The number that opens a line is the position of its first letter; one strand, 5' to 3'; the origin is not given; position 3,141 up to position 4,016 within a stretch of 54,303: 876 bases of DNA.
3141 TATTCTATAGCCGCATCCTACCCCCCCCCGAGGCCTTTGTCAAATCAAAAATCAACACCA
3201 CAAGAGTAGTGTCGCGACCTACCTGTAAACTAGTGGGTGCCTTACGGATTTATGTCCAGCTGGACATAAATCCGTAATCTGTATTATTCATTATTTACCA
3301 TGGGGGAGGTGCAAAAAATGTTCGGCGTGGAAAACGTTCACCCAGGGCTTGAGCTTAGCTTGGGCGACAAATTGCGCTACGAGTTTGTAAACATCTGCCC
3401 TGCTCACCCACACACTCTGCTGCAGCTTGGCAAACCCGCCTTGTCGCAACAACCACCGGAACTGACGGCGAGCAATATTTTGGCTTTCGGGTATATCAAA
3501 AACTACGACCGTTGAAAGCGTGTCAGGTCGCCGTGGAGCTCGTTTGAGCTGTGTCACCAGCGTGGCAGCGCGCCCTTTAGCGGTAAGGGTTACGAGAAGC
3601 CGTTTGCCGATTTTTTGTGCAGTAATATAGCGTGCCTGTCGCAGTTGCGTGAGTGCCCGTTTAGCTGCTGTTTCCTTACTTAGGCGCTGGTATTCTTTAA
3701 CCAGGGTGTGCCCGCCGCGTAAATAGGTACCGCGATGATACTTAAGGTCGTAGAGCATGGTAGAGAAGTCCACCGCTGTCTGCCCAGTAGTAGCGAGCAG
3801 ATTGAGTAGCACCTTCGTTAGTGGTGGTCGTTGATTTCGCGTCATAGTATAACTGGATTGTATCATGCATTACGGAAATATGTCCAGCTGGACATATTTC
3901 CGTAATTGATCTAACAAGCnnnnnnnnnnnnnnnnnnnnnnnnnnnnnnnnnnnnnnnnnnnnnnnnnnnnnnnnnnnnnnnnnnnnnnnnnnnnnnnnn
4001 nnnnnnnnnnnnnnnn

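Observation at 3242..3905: A wHTH/Cas2-fold regulator gene bracketed by two near-identical 36-bp perfect palindromes with symmetric compensatory differences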

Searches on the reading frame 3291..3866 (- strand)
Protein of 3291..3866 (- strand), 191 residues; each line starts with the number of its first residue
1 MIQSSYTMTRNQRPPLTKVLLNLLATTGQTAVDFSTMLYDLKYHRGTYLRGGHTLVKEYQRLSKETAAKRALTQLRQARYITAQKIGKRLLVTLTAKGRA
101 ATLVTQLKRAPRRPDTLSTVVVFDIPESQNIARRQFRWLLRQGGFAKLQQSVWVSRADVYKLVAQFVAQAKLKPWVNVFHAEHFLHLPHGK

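Call 4: search_protein_families(library=pfam, proteins=[window:3291-3866:-], max_evalue=0.1)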
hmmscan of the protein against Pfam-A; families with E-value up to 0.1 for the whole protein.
window:3291-3866:- (191 aa): 3 families
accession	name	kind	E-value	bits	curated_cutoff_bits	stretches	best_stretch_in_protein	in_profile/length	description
PF20803.2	PaaX_M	-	7.8e-15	55.2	24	1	119-184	9-74/83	PaaX protein central Cas2-like domain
PF22665.2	DUF6293_C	-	0.00012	22.9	27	1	66-102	62-98/101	DUF6293 C-terminal winged helix domain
PF09827.14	CRISPR_Cas2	-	0.0046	17.5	23.8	1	120-157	4-38/74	CRISPR associated protein Cas2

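Call 5: search_protein_families(library=ncbifam, proteins=[window:3291-3866:-], max_evalue=0.1)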
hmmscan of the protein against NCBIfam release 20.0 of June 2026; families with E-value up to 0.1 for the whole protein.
window:3291-3866:- (191 aa): 3 families
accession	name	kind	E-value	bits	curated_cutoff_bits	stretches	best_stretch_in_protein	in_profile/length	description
TIGR01573.1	cas2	equivalog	1.4e-05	25.2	24.5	1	120-158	4-43/96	CRISPR-associated endonuclease Cas2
TIGR02277.1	PaaX_trns_reg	equivalog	4.1e-05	23.3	264.55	1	55-180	23-150/279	phenylacetic acid degradation operon negative regulatory protein PaaX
TIGR02404.1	trehalos_R_Bsub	equivalog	0.011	15.4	211.95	1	33-88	8-60/233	trehalose operon repressor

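Call 11: find_homologous_proteins(query=window:3291-3866:-)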
Query window:3291-3866:- (191 aa): 25 proteins with E <= 0.001 among 231 candidates.
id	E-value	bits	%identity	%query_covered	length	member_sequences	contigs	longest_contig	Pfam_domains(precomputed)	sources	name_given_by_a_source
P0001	2.0e-95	336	100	81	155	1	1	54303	PF20803.3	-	-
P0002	2.7e-74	267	71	85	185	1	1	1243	PF20803.3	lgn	-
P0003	1.4e-71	258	69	91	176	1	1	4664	PF20803.3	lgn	-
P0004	8.3e-67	243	66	91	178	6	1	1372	PF20803.3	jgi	-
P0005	4.7e-66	240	64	92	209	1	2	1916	PF20803.3,PF22665.4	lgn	-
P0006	2.1e-65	238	63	91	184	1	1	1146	PF20803.3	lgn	-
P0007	8.3e-64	233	63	91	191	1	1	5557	PF20803.3,PF22665.4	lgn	-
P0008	1.3e-61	226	58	94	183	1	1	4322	PF20803.3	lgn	-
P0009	5.8e-61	224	58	92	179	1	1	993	PF20803.3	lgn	-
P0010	4.2e-58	214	59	93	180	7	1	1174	PF20803.3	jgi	-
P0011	1.8e-56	209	55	91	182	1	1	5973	PF20803.3,PF09827.15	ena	-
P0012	3.8e-56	208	59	91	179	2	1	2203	PF20803.3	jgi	jgi:DNA-binding transcriptional regulator PaaX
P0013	5.3e-56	208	58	91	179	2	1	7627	PF20803.3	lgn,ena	-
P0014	9.6e-55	203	56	93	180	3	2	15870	PF20803.3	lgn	-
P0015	1.6e-48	183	51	91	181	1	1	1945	PF20803.3,PF22665.4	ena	-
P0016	2.4e-46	176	49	91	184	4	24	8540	PF20803.3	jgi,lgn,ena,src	-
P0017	4.0e-44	169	49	93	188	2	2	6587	PF20803.3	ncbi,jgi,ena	-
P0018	2.5e-42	163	49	91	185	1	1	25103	PF20803.3,PF22665.4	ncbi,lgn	ncbi:MAG: CRISPR-associated endonuclease Cas2 [Patescibacteria group bacterium]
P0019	3.3e-42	163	49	92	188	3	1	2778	PF20803.3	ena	-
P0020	4.0e-42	162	46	91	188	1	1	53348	PF20803.3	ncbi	ncbi:MAG: CRISPR-associated endonuclease Cas2 [Patescibacteria group bacterium]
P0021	3.1e-37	146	45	91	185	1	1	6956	PF20803.3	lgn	-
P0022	1.1e-33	135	42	90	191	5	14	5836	PF20803.3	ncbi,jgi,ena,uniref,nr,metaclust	ncbi:MAG: hypothetical protein UX39_C0030G0001 [Candidatus Magasanikbacteria bacterium GW2011_GWA2_4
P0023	7.8e-33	132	40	96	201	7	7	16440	PF20803.3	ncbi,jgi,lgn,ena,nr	ncbi:TPA: CRISPR-associated endonuclease Cas2 [Patescibacteria group bacterium]|nr:CRISPR-associated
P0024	5.5e-32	129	42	95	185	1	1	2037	PF20803.3,PF17853.7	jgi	jgi:DNA-binding transcriptional regulator PaaX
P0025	2.4e-27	114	49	63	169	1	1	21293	PF20803.3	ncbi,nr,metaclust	ncbi:MAG: hypothetical protein UX54_C0004G0002 [Parcubacteria group bacterium GW2011_GWA2_46_39]|nr:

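Call 17: find_related_loci(query=A1, collection=genome_contigs, flank=5000)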
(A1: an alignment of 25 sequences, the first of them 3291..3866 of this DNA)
Query A1 (191 aa) in genome_contigs; peptide patterns used: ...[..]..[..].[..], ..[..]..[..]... (x = any residue, [..] = any of these).
196 stretches matched a pattern; 117 encode a relative of the query (tblastn E <= 1e-3); the best 80 are kept; 80 distinct loci.
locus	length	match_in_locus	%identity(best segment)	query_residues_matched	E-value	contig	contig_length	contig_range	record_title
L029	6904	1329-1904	58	1-185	1e-69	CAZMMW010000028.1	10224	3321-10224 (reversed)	MAG TPA_asm: uncultured Gammaproteobacteria bacterium isolate SRP257756_co1_229 genome assembly, contig: NODE_5962_lengt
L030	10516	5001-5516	64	15-186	6e-67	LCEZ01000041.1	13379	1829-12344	MAG: Parcubacteria group bacterium GW2011_GWD2_43_10 UV57_C0041, whole genome shotgun sequence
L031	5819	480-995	57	17-188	3e-66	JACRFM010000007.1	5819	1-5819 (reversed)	MAG: Candidatus Kerfeldbacteria bacterium isolate NC_groundwater_1725_Pr3_B-0.1um_43_11 SR-2_scaffold_141_256121, whole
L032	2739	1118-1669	51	5-188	3e-65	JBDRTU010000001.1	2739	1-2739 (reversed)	MAG: Patescibacteria group bacterium isolate MEGAHIT-group-3.98 k141_810, whole genome shotgun sequence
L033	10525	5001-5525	57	15-189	8e-64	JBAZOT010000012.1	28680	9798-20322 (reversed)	MAG: Patescibacteria group bacterium isolate SO_2017_SWC_12 scaffold_1400_c1_LP-4_2017, whole genome shotgun sequence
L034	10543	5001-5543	54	8-188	2e-61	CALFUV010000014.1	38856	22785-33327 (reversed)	MAG: uncultured Patescibacteria group bacterium isolate N1_Bin_MAXBIN__110_sub_1 genome assembly, contig: c_000002059016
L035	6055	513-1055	52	8-189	1e-60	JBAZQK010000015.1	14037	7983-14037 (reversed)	MAG: Patescibacteria group bacterium isolate SO_2017_SWC_51 scaffold_3723_c1_LP-4_2017, whole genome shotgun sequence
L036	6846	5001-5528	53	13-188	4e-60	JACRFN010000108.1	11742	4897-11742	MAG: Candidatus Kerfeldbacteria bacterium isolate NC_groundwater_1726_Pr3_B-0.1um_50_13 SR-2_scaffold_141_3464480, whole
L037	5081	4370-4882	53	17-188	5e-59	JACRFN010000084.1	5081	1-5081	MAG: Candidatus Kerfeldbacteria bacterium isolate NC_groundwater_1726_Pr3_B-0.1um_50_13 SR-2_scaffold_141_2206562, whole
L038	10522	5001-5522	52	17-190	2e-58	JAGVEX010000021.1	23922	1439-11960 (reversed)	MAG: bacterium isolate DeMMO2_23 c_000000010309, whole genome shotgun sequence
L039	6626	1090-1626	55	10-188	1e-56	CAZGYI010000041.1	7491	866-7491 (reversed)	MAG TPA_asm: uncultured Gammaproteobacteria bacterium isolate SRP257756_co1_27 genome assembly, contig: NODE_9162_length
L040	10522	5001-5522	52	15-189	2e-56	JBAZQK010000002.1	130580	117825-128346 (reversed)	MAG: Patescibacteria group bacterium isolate SO_2017_SWC_51 scaffold_158_c1_LP-4_2017, whole genome shotgun sequence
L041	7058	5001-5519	49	15-188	4e-54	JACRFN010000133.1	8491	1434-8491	MAG: Candidatus Kerfeldbacteria bacterium isolate NC_groundwater_1726_Pr3_B-0.1um_50_13 SR-2_scaffold_141_4188215, whole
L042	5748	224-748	43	14-188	5e-51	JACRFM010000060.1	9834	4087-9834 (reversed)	MAG: Candidatus Kerfeldbacteria bacterium isolate NC_groundwater_1725_Pr3_B-0.1um_43_11 SR-2_scaffold_141_2006929, whole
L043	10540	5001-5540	48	13-191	2e-50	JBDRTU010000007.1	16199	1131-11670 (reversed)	MAG: Patescibacteria group bacterium isolate MEGAHIT-group-3.98 k141_230814, whole genome shotgun sequence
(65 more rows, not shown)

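Call 35: search_protein_families(library=padloc, proteins=[window:3291-3866:-], max_evalue=0.1)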
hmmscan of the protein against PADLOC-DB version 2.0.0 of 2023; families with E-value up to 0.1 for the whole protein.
window:3291-3866:- (191 aa): 9 families
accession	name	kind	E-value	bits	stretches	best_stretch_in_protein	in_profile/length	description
PDLC01251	Cas2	-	5e-07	27.9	1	120-157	4-38/84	"CAS-I,CAS-II,CAS-III,CAS-IV,CAS-V,CAS-VI; acquisition_2"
PDLC00935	Cas2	-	3.8e-06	25.2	1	120-158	4-43/96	CRISPR-associated endonuclease Cas2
PDLC02068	Cas2_II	-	7.2e-05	20.5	1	115-154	20-62/137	-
PDLC01861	CARF3--CARF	-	0.0001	19.7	1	63-104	214-255/260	-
PDLC01591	Cas2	-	0.0017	16.7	1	120-168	4-54/101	"CAS-I,CAS-II,CAS-III,CAS-IV,CAS-V,CAS-VI; acquisition_2"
PDLC02072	Cas2_II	-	0.0027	15.9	1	120-155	9-47/72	-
PDLC01847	CARF3--CARF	-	0.005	14.4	1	68-102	198-232/239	-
PDLC01525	Cas2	-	0.0071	15.1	1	119-160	3-42/90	"CAS-I,CAS-II,CAS-III,CAS-IV,CAS-V,CAS-VI; acquisition_2"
PDLC02073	Cas2_II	-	0.025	13.1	1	120-154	9-46/49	-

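Call 36: search_protein_families(library=phrogs, proteins=[window:3291-3866:-], max_evalue=0.1)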
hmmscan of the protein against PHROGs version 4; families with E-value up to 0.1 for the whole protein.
window:3291-3866:- (191 aa): 0 families

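Call 47: predict_structure(alignment_id=A1)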
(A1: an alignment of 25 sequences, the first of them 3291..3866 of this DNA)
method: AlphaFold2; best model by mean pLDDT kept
length: 191 residues; sequences in the alignment: 25
mean_pLDDT: 85.3   pTM: 0.74
mean pLDDT of the five models: 85.3, 82.9, 82.9, 81.0, 80.7
residues with pLDDT >= 90: 108; 70-90: 50; 50-70: 30; < 50: 3
segments of 3 or more residues with pLDDT < 50: none
pLDDT, mean of each block of 10 residues (from residue 1): 55 78 79 85 65 67 85 95 92 91 92 93 94 93 94 95 92 95 82 44
secondary structure, 60 per line:
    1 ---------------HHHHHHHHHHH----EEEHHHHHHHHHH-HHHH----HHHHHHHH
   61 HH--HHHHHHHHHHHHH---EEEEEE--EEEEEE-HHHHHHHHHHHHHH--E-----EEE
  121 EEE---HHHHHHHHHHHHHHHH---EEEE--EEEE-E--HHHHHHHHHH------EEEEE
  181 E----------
elements in order: H16-26 E31-33 H34-43 H45-48 H53-62 H65-77 E81-86 E89-94 H96-109 E118-123 H127-142 E146-149 E152-155 H160-169 E176-181

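Call 50: find_encoding_contigs(protein=P0003, flank=4000, max_places=2)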
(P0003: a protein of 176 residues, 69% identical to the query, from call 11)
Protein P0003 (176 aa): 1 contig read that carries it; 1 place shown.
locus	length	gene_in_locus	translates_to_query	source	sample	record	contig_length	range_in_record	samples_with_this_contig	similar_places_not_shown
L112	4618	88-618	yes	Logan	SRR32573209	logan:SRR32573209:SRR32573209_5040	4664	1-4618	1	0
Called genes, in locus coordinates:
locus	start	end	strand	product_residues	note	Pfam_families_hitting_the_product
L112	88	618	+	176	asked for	PF20803:PaaX_M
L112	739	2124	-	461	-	PF21799:MurD-like_N, PF08245:Mur_ligase_M, PF02875:Mur_ligase_C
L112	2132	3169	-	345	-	PF00953:Glycos_transf_4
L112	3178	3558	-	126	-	-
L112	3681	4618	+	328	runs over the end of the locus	?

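Call 51: find_encoding_contigs(protein=P0007, flank=4000, max_places=2)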
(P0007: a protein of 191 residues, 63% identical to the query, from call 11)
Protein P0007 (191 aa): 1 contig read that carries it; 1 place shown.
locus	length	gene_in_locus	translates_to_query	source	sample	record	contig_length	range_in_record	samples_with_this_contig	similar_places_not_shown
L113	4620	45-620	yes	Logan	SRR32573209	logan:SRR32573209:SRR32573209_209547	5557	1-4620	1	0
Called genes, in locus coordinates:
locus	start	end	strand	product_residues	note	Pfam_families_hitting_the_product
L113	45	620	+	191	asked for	PF22665:WHD_DUF6293 (weak), PF20803:PaaX_M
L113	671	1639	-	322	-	PF01368:DHH, PF02272:DHHA1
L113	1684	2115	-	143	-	PF02033:RBFA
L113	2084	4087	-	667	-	PF04760:IF2_N, PF00009:GTP_EFTU, PF00071:Ras (weak), PF01926:MMR_HSR1, PF08477:Roc (faint), PF22042:EF-G_D2, PF11987:IF-2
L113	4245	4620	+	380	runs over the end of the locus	PF01368:DHH (weak)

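Call 54: fold_search(model_id=the predicted structure, library=pdb)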
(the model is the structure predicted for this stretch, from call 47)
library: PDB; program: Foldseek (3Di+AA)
matches with E <= 10: 975; with E <= 0.001: 1
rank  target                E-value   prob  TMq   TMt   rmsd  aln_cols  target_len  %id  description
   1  8a39_AP1              2.4e-05  1.00  0.36  0.26   9.1       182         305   17  Crystal Structure of PaaX from Escherichia coli W (released 2023-07-05)
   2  3l09_D                3.1e-03  1.00  0.38  0.30   8.8       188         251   11  Crystal structure of Putative transcriptional regulator (JANN_22DEC04_CONTIG27_REVISED_GENE3569) from Jannaschia sp. C (released 2010-01-12)
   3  3l09_B                3.5e-03  1.00  0.40  0.31   9.0       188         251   11  Crystal structure of Putative transcriptional regulator (JANN_22DEC04_CONTIG27_REVISED_GENE3569) from Jannaschia sp. C (released 2010-01-12)
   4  3l09_A                3.5e-03  0.99  0.36  0.28   8.9       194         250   11  Crystal structure of Putative transcriptional regulator (JANN_22DEC04_CONTIG27_REVISED_GENE3569) from Jannaschia sp. C (released 2010-01-12)
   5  3l09_C                4.0e-03  1.00  0.37  0.29   9.0       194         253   11  Crystal structure of Putative transcriptional regulator (JANN_22DEC04_CONTIG27_REVISED_GENE3569) from Jannaschia sp. C (released 2010-01-12)
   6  5xvn_F                2.5e-02  0.99  0.28  0.45   4.3        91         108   21  E. far Cas1-Cas2/prespacer binary complex (released 2017-10-04)
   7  8q2n_A                2.9e-02  0.99  0.29  0.47   4.3        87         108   20  Cas1-Cas2 CRISPR integrase bound to prespacer and target DNA, Streptococcus thermophilus DGCC 7710 CRISPR3 system (released 2024-08-14)
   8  5zyf_C                3.1e-02  1.00  0.31  0.65   4.8        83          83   18  Crystal structure of Streptococcus pyogenes type II-A Cas2 (released 2018-08-15)
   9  5xvp_E                3.3e-02  0.99  0.29  0.49   4.1        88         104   20  E. fae Cas1-Cas2/prespacer/target ternary complex revealing the fully integrated states (released 2017-10-04)
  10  9h6t_A                4.2e-02  0.99  0.30  0.49   3.8        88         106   18  Partial Cas1-Cas2 CRISPR integrase complex bound to a half-integration product, Streptococcus thermophilus DGCC 7710 C (released 2026-02-18)
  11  5xvp_F                5.1e-02  0.99  0.28  0.49   4.7        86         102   21  E. fae Cas1-Cas2/prespacer/target ternary complex revealing the fully integrated states (released 2017-10-04)
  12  6qxt_K                5.1e-02  0.98  0.26  0.47   4.4        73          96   22  Cas1-Cas2-Csn2-DNA dimer complex from the Type II-A CRISPR-Cas system (released 2019-05-08)
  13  5zyf_A                5.7e-02  0.97  0.27  0.52   6.0        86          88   17  Crystal structure of Streptococcus pyogenes type II-A Cas2 (released 2018-08-15)
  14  4jqf                  6.1e-02  0.60  0.28  0.31  13.0       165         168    8  Structure of the C-terminal domain of human telomeric Stn1 (released 2013-06-05)
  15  2zme_A                6.5e-02  0.54  0.26  0.23  11.7       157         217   13  Integrated structural and functional model of the human ESCRT-II complex (released 2008-11-04)
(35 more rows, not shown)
